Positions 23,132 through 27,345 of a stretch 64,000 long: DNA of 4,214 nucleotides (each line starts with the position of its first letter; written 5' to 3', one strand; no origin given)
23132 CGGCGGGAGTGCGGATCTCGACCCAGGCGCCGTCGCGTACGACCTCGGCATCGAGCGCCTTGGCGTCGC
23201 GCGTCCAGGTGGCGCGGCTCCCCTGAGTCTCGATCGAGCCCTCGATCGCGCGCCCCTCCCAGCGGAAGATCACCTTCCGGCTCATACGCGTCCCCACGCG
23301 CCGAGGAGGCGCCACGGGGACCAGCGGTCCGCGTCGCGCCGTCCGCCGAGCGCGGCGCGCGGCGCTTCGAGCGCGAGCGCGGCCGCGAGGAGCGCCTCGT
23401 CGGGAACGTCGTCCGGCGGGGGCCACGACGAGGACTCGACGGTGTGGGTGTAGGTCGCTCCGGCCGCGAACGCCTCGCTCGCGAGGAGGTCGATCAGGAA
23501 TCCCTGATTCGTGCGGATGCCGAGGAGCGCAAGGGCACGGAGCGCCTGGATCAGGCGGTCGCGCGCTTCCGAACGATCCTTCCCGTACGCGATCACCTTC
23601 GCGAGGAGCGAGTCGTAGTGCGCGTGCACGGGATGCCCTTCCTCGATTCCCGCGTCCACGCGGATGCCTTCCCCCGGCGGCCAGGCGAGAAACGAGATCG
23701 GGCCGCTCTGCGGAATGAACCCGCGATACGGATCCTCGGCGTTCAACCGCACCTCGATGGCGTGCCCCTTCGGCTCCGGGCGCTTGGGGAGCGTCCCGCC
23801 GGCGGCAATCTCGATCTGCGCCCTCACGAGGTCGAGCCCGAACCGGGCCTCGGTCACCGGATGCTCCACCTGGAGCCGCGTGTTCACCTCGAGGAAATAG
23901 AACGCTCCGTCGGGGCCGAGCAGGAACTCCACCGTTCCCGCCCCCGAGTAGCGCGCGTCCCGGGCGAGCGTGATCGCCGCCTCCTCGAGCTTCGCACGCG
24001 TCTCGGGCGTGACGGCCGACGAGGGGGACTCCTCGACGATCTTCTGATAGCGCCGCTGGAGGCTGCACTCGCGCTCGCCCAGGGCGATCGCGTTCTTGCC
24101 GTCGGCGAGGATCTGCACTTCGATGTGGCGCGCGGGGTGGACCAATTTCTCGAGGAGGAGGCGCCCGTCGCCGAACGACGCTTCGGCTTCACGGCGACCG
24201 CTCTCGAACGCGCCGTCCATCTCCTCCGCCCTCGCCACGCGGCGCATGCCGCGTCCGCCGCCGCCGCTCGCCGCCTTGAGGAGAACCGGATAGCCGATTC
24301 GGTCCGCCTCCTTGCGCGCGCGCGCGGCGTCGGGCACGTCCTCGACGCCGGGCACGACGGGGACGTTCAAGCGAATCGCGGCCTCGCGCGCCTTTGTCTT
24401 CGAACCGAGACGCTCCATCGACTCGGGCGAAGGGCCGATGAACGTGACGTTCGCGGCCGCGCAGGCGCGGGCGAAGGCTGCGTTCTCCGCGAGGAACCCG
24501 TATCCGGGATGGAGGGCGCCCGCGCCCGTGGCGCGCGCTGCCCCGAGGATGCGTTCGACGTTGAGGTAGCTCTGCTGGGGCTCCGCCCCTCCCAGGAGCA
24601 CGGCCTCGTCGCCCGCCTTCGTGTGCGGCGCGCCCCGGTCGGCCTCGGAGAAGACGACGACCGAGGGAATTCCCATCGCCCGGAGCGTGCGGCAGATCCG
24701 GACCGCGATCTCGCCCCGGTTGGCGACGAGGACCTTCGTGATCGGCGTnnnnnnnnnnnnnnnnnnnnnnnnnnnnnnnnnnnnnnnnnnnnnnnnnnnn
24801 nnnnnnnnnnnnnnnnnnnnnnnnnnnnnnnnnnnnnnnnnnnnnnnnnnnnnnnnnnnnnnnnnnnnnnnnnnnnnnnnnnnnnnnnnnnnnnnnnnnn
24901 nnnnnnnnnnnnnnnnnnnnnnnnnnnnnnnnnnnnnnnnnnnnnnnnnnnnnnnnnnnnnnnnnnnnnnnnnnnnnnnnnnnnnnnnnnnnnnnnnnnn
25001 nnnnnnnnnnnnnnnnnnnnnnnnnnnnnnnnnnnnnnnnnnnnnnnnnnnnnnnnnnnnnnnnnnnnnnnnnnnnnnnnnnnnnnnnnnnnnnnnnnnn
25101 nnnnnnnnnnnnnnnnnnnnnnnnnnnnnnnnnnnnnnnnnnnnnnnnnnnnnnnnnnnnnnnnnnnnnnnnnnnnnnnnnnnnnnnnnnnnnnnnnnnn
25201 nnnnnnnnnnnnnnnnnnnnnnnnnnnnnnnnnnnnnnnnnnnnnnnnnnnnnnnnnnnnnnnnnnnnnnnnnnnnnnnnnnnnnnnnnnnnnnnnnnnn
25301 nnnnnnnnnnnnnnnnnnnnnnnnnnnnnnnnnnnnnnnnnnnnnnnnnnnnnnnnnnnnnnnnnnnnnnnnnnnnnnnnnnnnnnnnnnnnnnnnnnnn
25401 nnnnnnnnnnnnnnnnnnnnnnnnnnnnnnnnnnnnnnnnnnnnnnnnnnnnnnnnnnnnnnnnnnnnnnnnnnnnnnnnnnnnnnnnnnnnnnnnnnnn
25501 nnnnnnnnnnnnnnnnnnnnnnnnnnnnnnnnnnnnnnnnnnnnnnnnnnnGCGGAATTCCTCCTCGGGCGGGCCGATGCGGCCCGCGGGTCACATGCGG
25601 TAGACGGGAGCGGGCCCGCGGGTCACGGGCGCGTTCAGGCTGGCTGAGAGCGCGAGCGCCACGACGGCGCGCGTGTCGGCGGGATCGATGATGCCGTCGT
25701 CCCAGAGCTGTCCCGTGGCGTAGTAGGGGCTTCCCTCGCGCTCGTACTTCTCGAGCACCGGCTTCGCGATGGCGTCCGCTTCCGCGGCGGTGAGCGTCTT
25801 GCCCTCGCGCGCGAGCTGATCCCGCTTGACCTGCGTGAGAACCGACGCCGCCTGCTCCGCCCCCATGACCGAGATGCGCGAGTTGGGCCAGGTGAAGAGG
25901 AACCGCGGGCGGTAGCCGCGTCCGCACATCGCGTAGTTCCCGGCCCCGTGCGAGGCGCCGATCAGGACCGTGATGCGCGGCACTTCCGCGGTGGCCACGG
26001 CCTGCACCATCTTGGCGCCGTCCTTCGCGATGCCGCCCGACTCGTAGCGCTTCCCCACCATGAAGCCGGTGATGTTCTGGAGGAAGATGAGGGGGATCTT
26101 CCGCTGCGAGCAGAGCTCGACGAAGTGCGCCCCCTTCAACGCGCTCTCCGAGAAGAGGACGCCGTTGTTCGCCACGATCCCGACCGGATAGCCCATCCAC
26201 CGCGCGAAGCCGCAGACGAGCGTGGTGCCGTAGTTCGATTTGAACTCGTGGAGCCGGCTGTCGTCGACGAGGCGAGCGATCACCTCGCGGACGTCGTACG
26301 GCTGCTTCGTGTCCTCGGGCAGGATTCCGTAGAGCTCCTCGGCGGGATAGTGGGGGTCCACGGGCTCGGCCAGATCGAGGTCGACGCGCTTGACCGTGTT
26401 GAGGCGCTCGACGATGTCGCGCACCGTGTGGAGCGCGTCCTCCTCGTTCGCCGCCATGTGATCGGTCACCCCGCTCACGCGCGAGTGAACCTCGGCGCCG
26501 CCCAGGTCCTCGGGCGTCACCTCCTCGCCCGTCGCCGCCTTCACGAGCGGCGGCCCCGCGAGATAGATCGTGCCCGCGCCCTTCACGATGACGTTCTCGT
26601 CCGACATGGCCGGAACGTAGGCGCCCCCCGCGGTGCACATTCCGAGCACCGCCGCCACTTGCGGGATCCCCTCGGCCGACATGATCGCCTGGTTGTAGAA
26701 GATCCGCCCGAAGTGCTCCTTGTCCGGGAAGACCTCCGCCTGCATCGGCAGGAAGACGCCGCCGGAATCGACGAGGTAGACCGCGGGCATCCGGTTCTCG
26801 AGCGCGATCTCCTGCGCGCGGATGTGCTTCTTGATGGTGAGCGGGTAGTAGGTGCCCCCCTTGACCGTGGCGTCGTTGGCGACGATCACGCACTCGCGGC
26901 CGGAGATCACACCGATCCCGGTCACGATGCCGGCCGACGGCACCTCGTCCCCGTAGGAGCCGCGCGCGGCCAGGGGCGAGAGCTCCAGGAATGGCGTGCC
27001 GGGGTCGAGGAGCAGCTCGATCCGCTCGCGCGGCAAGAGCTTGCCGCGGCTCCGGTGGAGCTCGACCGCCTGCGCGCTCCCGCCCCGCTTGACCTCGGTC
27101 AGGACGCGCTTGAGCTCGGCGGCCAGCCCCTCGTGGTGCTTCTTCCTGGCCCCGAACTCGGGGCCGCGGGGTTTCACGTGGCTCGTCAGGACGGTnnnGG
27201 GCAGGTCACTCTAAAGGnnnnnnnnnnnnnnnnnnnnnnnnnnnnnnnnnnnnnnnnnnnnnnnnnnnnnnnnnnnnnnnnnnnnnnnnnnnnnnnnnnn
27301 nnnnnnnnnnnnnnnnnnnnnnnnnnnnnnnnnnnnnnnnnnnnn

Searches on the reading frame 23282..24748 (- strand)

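Call 76: search_protein_families(library=pfam, proteins=[window:23282-24748:-], max_evalue=0.00001)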
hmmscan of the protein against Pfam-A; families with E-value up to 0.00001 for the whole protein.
window:23282-24748:- (488 aa): 5 families
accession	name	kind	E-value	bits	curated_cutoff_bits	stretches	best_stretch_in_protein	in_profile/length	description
PF02786.22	CPSase_L_D2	-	4.2e-64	216.4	19.8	1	117-322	2-210/211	Carbamoyl-phosphate synthase L chain, ATP binding domain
PF00289.28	Biotin_carb_N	-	2.8e-42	144.1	25.5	1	3-111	2-110/110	Biotin carboxylase, N-terminal domain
PF02785.25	Biotin_carb_C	-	2.9e-32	111.4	32.4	1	332-438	1-107/108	Biotin carboxylase C-terminal domain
PF07478.18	Dala_Dala_lig_C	-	6.2e-10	39.4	24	1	144-290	28-174/204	D-ala D-ala ligase C-terminus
PF02222.28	ATP-grasp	-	1.5e-06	28.4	27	0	132-291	10-162/179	ATP-grasp domain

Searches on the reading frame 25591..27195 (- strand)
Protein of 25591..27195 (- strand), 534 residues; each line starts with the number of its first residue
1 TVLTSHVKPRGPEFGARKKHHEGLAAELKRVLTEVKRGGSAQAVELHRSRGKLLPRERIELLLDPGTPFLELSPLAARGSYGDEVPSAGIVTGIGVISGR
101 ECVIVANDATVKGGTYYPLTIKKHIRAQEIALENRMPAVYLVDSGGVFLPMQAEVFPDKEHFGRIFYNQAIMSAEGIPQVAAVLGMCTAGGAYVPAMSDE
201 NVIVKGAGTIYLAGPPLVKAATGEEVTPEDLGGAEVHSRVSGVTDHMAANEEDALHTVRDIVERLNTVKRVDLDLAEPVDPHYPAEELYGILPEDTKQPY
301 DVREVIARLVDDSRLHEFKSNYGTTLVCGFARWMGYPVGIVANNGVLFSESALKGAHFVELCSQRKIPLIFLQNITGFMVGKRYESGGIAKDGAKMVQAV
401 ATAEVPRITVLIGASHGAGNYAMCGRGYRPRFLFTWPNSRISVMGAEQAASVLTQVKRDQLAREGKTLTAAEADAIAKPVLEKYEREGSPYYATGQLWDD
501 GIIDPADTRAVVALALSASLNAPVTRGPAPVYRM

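Call 76: search_protein_families(library=pfam, proteins=[window:25591-27195:-], max_evalue=0.00001)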
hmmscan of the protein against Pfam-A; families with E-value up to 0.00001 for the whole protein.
window:25591-27195:- (534 aa): 3 families
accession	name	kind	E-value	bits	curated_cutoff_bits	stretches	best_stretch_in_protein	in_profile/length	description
PF01039.27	Carboxyl_trans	-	2.7e-156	521.5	22.3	1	47-525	2-484/493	Carboxyl transferase domain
PF03255.19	ACCA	-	1.5e-09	38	23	0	89-204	93-213/310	Acetyl co-enzyme A carboxylase carboxyltransferase-like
PF06833.16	MdcE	-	9.5e-07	29.2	32.7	0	361-466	22-126/196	Malonate decarboxylase gamma subunit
